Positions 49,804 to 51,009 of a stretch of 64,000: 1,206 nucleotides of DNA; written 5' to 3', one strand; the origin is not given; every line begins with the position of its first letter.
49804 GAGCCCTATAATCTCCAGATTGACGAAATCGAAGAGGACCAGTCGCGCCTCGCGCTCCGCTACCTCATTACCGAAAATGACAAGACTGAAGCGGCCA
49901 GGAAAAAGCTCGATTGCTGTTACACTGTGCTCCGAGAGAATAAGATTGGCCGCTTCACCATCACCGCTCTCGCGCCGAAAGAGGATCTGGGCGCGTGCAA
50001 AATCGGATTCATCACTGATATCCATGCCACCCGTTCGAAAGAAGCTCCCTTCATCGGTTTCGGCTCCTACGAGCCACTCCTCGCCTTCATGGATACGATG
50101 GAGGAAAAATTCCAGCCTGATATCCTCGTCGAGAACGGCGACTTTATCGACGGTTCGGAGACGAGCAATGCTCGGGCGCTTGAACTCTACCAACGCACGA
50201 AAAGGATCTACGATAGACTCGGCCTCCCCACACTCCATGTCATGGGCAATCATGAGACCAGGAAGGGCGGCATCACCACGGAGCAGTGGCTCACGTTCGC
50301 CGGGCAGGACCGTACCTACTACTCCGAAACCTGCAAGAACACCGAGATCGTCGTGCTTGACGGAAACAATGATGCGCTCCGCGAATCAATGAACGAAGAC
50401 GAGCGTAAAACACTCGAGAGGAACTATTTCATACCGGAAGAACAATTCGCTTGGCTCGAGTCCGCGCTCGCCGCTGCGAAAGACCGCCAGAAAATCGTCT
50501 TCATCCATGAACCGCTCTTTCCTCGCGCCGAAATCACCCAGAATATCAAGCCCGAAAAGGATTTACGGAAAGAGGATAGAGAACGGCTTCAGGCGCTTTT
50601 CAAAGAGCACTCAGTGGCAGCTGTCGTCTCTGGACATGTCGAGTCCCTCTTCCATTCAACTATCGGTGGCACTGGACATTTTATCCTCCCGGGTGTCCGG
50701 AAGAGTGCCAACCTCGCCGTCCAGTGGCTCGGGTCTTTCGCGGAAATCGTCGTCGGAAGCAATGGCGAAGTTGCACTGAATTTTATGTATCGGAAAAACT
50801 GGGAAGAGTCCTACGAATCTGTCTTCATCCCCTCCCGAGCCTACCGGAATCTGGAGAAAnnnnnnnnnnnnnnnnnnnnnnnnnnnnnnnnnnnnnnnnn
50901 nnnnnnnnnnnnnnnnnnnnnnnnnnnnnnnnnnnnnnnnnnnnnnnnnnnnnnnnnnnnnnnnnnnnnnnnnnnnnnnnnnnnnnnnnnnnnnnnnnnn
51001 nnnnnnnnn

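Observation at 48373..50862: Novel domain fusion: ArnT-like GT-C glycosyltransferase joined to a calcineurin-like metallophosphoesterase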

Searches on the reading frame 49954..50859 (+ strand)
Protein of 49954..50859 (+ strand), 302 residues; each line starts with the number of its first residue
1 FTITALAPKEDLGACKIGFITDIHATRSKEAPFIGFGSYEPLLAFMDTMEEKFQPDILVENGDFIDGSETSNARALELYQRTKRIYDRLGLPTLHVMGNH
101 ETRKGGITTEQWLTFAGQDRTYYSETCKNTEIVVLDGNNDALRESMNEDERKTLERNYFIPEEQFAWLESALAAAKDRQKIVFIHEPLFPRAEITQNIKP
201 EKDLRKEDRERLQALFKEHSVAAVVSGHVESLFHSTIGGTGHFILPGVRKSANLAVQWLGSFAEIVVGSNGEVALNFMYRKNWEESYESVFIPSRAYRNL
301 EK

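Call 16: search_solved_structures(query=window:49954-50859:+, max_evalue=1, show_alignments=2)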
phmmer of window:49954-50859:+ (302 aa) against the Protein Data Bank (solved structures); distinct sequences matched with E-value up to 1: 10.
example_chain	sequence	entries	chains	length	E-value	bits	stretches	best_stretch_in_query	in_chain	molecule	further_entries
2dxl_A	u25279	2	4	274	0.0081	19.1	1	47-233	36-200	Phosphohydrolase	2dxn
2zo9_B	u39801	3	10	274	0.0083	19.1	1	47-233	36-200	Phosphohydrolase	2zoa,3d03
1ute_A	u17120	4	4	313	0.077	15.9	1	132-247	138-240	PROTEIN (II PURPLE ACID PHOSPHATASE) | Tartrate-resistant acid phosphatase type 5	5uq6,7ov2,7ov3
1qfc_A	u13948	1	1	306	0.077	15.9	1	133-248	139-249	PROTEIN (PURPLE ACID PHOSPHATASE)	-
7ov8_A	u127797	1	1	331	0.087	15.7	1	133-247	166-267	Tartrate-resistant acid phosphatase type 5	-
2hy1_A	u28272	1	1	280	0.092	15.6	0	51-236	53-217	Rv0805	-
1qhw_A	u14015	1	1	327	0.092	15.6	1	133-248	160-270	PROTEIN (PURPLE ACID PHOSPHATASE)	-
3ib7_A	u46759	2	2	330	0.15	15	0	51-235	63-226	Icc protein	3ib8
7dog_A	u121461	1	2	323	0.34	13.8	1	44-104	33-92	Nuclease SbcCD subunit D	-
2nxf_A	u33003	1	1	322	0.73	12.7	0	153-193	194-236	Putative dimetal phosphatase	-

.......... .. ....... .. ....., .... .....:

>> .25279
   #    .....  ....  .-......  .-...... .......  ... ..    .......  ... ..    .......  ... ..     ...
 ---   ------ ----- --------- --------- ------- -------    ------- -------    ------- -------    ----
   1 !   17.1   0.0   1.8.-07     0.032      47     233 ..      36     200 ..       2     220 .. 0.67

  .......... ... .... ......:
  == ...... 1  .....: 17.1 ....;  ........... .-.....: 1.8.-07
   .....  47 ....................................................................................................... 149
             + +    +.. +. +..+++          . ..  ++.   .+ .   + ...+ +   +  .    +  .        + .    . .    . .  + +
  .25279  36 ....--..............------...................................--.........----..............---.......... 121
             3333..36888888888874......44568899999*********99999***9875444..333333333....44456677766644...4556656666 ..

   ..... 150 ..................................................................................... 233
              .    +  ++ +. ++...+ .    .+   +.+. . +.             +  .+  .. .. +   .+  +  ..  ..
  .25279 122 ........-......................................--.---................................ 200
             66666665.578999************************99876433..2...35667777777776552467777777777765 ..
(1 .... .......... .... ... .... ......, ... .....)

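Call 18: find_homologous_proteins(query=window:49978-50859:+, max_evalue=0.001)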
Query window:49978-50859:+ (294 aa): 11 proteins with E <= 0.001 among 887 candidates.
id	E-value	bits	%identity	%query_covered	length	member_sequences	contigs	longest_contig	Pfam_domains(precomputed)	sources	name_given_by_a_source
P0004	5.6e-144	497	92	81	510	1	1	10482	PF00149.34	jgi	jgi:metallophosphoesterase superfamily enzyme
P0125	3.7e-53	199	37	98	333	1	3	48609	PF00149.34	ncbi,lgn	-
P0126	6.6e-52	195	39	98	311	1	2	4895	PF00149.34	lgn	-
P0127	5.3e-50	189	39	98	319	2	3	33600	PF00149.34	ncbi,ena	-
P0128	4.5e-48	182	36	97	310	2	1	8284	PF00149.34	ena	-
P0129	4.0e-46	176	35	98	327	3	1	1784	PF12850.13,PF00149.34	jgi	-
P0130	3.9e-39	153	38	84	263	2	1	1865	PF00149.34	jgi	jgi:predicted phosphodiesterase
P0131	6.0e-33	133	36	89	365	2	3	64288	PF00149.34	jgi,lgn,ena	-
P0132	7.3e-31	126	32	90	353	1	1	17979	PF00149.34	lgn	-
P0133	5.2e-30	123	32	86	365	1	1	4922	PF00149.34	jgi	jgi:predicted MPP superfamily phosphohydrolase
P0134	1.1e-26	112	32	94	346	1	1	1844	PF00149.34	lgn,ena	-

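Call 19: find_encoding_contigs(protein=P0127, flank=8000, max_places=3)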
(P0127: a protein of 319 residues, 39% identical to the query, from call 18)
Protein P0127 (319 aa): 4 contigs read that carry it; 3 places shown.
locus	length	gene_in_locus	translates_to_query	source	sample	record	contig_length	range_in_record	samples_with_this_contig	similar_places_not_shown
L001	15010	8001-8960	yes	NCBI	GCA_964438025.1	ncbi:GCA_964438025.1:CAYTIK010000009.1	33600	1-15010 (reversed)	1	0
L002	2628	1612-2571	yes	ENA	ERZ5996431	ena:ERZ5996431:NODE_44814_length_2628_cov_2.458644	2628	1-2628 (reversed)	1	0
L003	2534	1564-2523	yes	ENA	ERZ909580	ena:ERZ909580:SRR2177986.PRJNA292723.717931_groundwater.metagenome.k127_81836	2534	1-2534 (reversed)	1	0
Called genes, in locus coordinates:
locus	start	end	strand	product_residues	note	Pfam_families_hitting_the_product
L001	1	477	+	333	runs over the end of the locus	PF05048:NosD, PF13229:Beta_helix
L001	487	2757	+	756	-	PF02366:PMT, PF13231:PMT_2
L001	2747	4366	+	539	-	PF12708:Pect-lyase_RHGA_epim (weak), PF00295:Glyco_hydro_28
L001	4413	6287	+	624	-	PF02366:PMT, PF13231:PMT_2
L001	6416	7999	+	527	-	PF13231:PMT_2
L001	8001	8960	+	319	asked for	PF00149:Metallophos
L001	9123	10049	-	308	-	PF03706:LPG_synthase_TM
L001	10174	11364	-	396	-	PF13439:Glyco_transf_4, PF13579:Glyco_trans_4_4, PF20706:GT4-conflict, PF00534:Glycos_transf_1, PF13692:Glyco_trans_1_4, PF13524:Glyco_trans_1_2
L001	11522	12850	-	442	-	PF01210:NAD_Gly3P_dh_N (weak), PF02558:ApbA (weak), PF02737:3HCDH_N (faint), PF03721:UDPG_MGDP_dh_N, PF03807:F420_oxidored (faint), PF00984:UDPG_MGDP_dh, PF03720:UDPG_MGDP_dh_C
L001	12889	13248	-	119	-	PF05635:23S_rRNA_IVP, PF22296:bAvd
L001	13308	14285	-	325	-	PF00535:Glycos_transf_2, PF10111:Glyco_tranf_2_2 (weak)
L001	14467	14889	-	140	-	-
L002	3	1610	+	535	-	?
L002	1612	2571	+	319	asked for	PF00149:Metallophos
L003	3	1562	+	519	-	?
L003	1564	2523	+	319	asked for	PF00149:Metallophos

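Call 20: find_encoding_contigs(protein=P0128, flank=8000, max_places=3)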
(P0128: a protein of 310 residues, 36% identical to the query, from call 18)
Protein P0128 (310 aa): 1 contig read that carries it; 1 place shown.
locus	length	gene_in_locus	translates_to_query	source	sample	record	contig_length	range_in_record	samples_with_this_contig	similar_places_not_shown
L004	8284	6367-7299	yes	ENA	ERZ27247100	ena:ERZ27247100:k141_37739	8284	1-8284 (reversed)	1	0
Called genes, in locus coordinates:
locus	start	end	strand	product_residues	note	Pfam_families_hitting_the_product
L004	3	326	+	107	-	?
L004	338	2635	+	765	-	PF02366:PMT, PF13231:PMT_2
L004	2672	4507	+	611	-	PF02366:PMT, PF13231:PMT_2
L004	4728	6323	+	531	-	PF13231:PMT_2 (weak)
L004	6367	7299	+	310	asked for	PF00149:Metallophos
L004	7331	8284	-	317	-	?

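Call 21: find_encoding_contigs(protein=P0125, flank=8000, max_places=3)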
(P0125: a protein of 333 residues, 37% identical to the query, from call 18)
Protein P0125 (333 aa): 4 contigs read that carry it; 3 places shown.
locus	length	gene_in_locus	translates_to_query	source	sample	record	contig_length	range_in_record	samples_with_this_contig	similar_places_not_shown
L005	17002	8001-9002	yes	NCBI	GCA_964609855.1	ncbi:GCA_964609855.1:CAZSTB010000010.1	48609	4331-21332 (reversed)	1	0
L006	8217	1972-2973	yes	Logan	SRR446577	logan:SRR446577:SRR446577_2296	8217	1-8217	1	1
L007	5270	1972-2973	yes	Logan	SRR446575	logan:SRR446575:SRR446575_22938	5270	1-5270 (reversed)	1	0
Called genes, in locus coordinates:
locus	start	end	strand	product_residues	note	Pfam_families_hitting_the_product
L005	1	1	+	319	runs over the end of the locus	PF01095:Pectinesterase (weak), PF07602:DUF1565 (weak), PF05048:NosD, PF13229:Beta_helix, PF05048:NosD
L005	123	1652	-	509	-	-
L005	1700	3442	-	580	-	PF13231:PMT_2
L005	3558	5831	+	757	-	PF02366:PMT, PF13231:PMT_2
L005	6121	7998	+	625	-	PF02366:PMT, PF13231:PMT_2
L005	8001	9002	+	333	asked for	PF00149:Metallophos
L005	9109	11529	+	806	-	PF13231:PMT_2, PF00149:Metallophos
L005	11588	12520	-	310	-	PF03706:LPG_synthase_TM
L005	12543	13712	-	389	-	PF13439:Glyco_transf_4, PF13579:Glyco_trans_4_4, PF20706:GT4-conflict, PF00534:Glycos_transf_1, PF13692:Glyco_trans_1_4, PF13524:Glyco_trans_1_2 (weak)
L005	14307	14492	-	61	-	PF06348:DUF1059 (weak)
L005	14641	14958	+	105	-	-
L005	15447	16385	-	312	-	PF00535:Glycos_transf_2, PF10111:Glyco_tranf_2_2 (weak)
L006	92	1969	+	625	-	PF02366:PMT, PF13231:PMT_2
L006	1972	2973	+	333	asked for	PF00149:Metallophos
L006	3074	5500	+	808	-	PF13231:PMT_2, PF00149:Metallophos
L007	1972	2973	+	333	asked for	PF00149:Metallophos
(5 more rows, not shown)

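Call 36: find_encoding_contigs(protein=P0131, flank=7000, max_places=2)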
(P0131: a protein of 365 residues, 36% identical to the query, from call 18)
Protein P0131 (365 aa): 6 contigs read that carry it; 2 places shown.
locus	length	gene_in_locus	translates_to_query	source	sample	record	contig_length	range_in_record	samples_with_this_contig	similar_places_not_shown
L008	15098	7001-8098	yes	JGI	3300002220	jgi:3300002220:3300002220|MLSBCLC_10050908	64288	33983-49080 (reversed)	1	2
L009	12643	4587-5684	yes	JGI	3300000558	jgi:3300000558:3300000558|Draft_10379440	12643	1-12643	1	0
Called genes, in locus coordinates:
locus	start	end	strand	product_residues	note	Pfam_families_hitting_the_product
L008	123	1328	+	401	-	PF07690:MFS_1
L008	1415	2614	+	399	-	PF05496:RuvB_N, PF14532:Sigma54_activ_2 (weak), PF20720:nSTAND3 (weak), PF00004:AAA, PF07728:AAA_5 (weak), PF13173:AAA_14, PF16193:AAA_assoc_2, PF12002:MgsA_C, +3 more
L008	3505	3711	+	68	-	PF04070:DUF378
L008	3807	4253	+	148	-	PF18905:DUF5661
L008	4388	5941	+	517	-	-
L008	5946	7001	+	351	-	PF00149:Metallophos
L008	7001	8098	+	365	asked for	PF00149:Metallophos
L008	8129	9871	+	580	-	-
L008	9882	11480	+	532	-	-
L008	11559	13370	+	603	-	-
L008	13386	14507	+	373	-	PF00535:Glycos_transf_2, PF04138:GtrA_DPMS_TM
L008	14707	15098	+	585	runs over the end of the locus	PF02366:PMT (weak)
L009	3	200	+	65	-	?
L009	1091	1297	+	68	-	PF04070:DUF378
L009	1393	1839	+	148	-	PF18905:DUF5661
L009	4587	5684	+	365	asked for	PF00149:Metallophos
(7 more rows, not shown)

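Call 37: find_encoding_contigs(protein=P0132, flank=7000, max_places=2)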
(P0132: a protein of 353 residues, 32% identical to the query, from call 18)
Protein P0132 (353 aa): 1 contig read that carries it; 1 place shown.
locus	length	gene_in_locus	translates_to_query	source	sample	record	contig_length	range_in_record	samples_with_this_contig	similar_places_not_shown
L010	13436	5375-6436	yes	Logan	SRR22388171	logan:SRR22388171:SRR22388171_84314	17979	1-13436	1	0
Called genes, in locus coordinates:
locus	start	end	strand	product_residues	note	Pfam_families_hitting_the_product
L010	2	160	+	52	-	?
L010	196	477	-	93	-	-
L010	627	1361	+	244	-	PF02535:Zip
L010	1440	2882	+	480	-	-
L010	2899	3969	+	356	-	PF00149:Metallophos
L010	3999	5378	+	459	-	-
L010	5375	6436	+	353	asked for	PF00149:Metallophos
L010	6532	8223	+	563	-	PF13231:PMT_2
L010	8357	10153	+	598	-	PF02366:PMT (weak)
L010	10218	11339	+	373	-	PF00535:Glycos_transf_2, PF04138:GtrA_DPMS_TM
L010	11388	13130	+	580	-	PF13231:PMT_2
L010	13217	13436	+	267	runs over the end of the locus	PF12146:Hydrolase_4, PF00561:Abhydrolase_1 (weak), PF12697:Abhydrolase_6, PF20408:Abhydrolase_11 (faint)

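Call 38: find_related_loci(query=A2, collection=genome_contigs, flank=6000)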
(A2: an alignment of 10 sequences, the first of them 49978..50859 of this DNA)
Query A2 (294 aa) in genome_contigs; peptide patterns used: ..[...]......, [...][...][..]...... (x = any residue, [..] = any of these).
72 stretches matched a pattern; 23 encode a relative of the query (tblastn E <= 1e-3); 23 distinct loci.
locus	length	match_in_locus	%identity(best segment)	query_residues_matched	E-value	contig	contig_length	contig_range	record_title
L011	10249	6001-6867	54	7-294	3e-98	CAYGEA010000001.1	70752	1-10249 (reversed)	MAG TPA_asm: uncultured Bdellovibrionales bacterium isolate ERP113451_co1_285 genome assembly, contig: NODE_238_length_7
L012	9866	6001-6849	39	3-294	3e-64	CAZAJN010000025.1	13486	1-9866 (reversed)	MAG TPA_asm: uncultured Bdellovibrionales bacterium isolate binchicken_co169_45 genome assembly, contig: k99_308925, who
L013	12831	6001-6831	37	7-294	2e-62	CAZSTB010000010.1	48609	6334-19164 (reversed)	MAG TPA_asm: uncultured Bdellovibrionales bacterium isolate SRP011637_co1_57 genome assembly, contig: NODE_129_length_48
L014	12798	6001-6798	39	8-286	6e-54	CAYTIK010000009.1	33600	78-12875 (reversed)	MAG TPA_asm: uncultured Bdellovibrionales bacterium isolate SRP062349_co5_330 genome assembly, contig: NODE_307_length_3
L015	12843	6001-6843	35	2-294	2e-47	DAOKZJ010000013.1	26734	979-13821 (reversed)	MAG TPA_asm: Candidatus Moraniibacteriota bacterium isolate AMR_MDS_0047 NODE_934_length_26734_cov_8.636081, whole genom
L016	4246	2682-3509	34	6-294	1e-47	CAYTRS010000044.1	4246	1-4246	MAG TPA_asm: uncultured Bdellovibrionales bacterium isolate binchicken_co220_120 genome assembly, contig: NODE_13966_len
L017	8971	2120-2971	30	6-284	4e-38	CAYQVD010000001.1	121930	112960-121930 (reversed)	MAG TPA_asm: uncultured Bdellovibrionales bacterium isolate SRP191223_co1_93 genome assembly, contig: NODE_41_length_121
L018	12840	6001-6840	32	1-286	3e-38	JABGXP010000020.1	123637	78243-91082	MAG: bacterium isolate SI034_bin78 k141_2374832, whole genome shotgun sequence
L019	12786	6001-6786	31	8-269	4e-33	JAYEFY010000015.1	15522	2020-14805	MAG: Patescibacteria group bacterium isolate MAG260 MAG260_15, whole genome shotgun sequence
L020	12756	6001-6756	30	7-271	5e-31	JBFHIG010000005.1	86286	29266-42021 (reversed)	MAG: Candidatus Moraniibacteriota bacterium isolate Mix_sand07.2021.05.G.32 k141_364958_length_86286_cov_15.9923, whole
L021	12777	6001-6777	29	5-281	3e-28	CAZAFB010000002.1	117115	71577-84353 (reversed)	MAG TPA_asm: uncultured Bdellovibrionales bacterium isolate binchicken_co20_187 genome assembly, contig: NODE_426_length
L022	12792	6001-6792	28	7-284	2e-28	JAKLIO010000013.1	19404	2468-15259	MAG: Patescibacteria group bacterium isolate RA.bin89 RA.bin89_13, whole genome shotgun sequence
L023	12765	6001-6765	29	7-274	3e-27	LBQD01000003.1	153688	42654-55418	MAG: Candidatus Moranbacteria bacterium GW2011_GWE2_35_2- UR69_C0003, whole genome shotgun sequence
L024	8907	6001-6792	27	7-284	2e-26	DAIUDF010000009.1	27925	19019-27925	MAG TPA_asm: Candidatus Moraniibacteriota bacterium isolate CTOTU18587 NODE_1482_length_27925_cov_9.476785, whole genome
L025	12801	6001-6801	26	7-287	6e-26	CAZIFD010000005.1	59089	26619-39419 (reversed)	MAG TPA_asm: uncultured Bdellovibrionales bacterium isolate binchicken_co168_52 genome assembly, contig: NODE_808_length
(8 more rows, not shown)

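Call 42: search_protein_families(library=pfam, proteins=[L018:4429-6921:+, L019:4289-5815:+, L008:4388-5938:+, L010:1440-2879:+, L010:3999-5375:+, L019:6869-9094:+, L020:5641-6807:+, L018:8808-9932:-], max_evalue=0.01)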
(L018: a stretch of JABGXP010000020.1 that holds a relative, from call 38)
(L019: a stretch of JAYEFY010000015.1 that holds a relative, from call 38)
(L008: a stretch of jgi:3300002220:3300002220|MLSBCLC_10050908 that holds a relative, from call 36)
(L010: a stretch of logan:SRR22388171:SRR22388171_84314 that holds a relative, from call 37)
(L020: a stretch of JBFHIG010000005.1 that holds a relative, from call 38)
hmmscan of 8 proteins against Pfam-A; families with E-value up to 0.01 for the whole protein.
L018:4429-6921:+ (831 aa): 1 family
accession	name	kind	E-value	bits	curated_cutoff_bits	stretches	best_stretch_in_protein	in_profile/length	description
PF00149.33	Metallophos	-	3.4e-16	60.7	21.5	1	531-735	1-188/191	Calcineurin-like phosphoesterase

L019:4289-5815:+ (509 aa): 0 families

L008:4388-5938:+ (517 aa): 0 families

L010:1440-2879:+ (480 aa): 1 family
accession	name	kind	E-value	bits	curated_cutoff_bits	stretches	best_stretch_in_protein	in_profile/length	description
PF09834.14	DUF2061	-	0.0098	16.7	23.1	1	73-103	5-35/52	Predicted membrane protein (DUF2061)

L010:3999-5375:+ (459 aa): 0 families

L019:6869-9094:+ (742 aa): 1 family
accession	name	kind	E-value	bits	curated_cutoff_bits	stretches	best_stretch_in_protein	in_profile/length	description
PF21156.3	ISOA1-3_C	-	2.4e-05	25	27.3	0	368-403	26-61/106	Isoamylase 1-3, C-terminal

L020:5641-6807:+ (389 aa): 2 families
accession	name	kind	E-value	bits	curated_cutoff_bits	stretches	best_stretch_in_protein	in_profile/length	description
PF00149.33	Metallophos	-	8.5e-18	65.9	21.5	1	121-327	1-188/191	Calcineurin-like phosphoesterase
PF12850.12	Metallophos_2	-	2.6e-06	28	27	1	122-360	2-150/154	Calcineurin-like phosphoesterase superfamily domain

L018:8808-9932:- (374 aa): 2 families
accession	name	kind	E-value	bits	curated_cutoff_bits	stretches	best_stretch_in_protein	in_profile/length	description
PF00535.33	Glycos_transf_2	-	2.4e-30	106.1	23.3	1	8-181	1-165/168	Glycosyl transferase family 2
PF04138.20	GtrA_DPMS_TM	-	1.9e-19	70.4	26.1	1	249-368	1-117/117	GtrA/DPMS, transmembrane domain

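Call 47: search_solved_structures(query=A3, max_evalue=10)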
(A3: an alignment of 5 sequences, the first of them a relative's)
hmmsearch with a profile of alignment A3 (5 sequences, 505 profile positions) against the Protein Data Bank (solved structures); distinct sequences matched with E-value up to 10: 1.
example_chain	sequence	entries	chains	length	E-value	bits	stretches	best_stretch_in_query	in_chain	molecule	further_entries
9w2t_8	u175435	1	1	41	0.65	11.9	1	362-394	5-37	ATP synthase F(0) complex subunit 8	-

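Call 64: find_homologous_proteins(query=L018:4429-6921:+, max_evalue=0.00001)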
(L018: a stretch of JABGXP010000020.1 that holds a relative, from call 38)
Query L018:4429-6921:+ (831 aa): 87 proteins with E <= 0.00001 among 8000 candidates.
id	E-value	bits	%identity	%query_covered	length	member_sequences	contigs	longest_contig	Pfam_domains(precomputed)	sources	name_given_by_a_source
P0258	0.0e+0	1893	100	99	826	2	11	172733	PF00149.34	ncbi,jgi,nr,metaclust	ncbi:hypothetical protein HN784_03430 [bacterium]|nr:hypothetical protein [bacterium] MBT6754105.1 h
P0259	0.0e+0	1447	74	100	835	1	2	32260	PF00149.34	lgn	-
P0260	0.0e+0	1412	72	99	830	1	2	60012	PF00149.34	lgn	-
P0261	0.0e+0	1205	62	99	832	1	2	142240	PF00149.34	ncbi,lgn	-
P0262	1.3e-217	743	63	64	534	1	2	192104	-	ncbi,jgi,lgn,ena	-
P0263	3.2e-217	742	63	63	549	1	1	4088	-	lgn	-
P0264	5.2e-215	735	63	63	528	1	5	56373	-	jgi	jgi:hypothetical protein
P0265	6.2e-211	721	63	63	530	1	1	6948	-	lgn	-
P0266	3.4e-138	481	45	60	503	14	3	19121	-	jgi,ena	jgi:hypothetical protein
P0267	9.9e-137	476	47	63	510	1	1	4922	-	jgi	jgi:hypothetical protein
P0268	1.3e-135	472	45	61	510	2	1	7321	-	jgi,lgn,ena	-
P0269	9.1e-135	469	46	60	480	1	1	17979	-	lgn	-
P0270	2.5e-134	468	47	61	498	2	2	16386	-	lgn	-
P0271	1.0e-133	466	46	63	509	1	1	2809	-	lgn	-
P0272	2.8e-133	464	44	62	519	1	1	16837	-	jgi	jgi:hypothetical protein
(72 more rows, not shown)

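Call 83: predict_structure(alignment_id=A5)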
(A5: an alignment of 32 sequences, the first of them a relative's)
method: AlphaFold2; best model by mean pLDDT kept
length: 826 residues; sequences in the alignment: 32
mean_pLDDT: 81.3   pTM: 0.69
mean pLDDT of the five models: 81.3, 80.1, 79.8, 79.0, 71.5
residues with pLDDT >= 90: 313; 70-90: 327; 50-70: 159; < 50: 27
segments of 3 or more residues with pLDDT < 50: 177-179, 752-754, 806-816
pLDDT, mean of each block of 10 residues (from residue 1): 94 96 84 90 94 93 86 93 91 95 97 97 95 88 95 94 62 56 76 90 93 90 96 93 91 86 82 78 78 88 94 98 97 95 75 85 98 97 95 96 80 71 89 93 88 91 84 87 85 79 78 85 78 61 68 68 80 70 63 79 75 59 78 85 75 55 70 89 86 60 73 89 78 71 70 51 61 82 69 65 51 50 48
secondary structure, 60 per line:
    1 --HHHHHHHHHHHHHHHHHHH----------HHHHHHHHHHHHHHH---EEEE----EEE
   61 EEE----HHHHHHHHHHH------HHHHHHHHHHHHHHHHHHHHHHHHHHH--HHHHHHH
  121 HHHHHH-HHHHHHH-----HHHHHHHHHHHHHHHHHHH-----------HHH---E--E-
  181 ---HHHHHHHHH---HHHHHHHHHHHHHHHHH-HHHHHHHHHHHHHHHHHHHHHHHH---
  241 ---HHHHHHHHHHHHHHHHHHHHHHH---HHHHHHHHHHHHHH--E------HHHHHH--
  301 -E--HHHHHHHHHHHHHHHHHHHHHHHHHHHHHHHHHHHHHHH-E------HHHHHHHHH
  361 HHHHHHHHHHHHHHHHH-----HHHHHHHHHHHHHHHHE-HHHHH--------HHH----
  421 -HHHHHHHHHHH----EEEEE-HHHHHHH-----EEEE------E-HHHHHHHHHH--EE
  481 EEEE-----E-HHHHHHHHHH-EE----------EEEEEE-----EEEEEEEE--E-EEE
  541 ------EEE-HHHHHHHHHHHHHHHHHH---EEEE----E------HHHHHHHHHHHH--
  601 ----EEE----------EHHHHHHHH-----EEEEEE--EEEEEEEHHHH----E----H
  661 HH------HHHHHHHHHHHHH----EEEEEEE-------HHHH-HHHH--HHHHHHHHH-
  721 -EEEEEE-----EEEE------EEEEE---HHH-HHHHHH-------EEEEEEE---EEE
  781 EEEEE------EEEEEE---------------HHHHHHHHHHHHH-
elements in order (helices of 4 or more, strands of 3 or more residues): H3-21 H32-46 E50-53 E58-63 H68-78 H85-111 H114-126 H128-134 H140-158 H184-192 H196-212 H214-237 H244-266 H270-283 H293-298 H305-343 H352-377 H383-398 H401-405 H422-432 E437-441 H443-449 E455-458 H467-476 E479-484 H492-501 E515-520 E526-533 E538-540 E547-549 H551-568 E572-575 H587-598 E605-607 H619-626 E632-637 E640-646 H647-650 H669-681 E686-692 H700-703 H705-708 H711-719 E722-727 E733-736 E743-747 H755-760 E768-774 E778-785 E792-797 H813-825
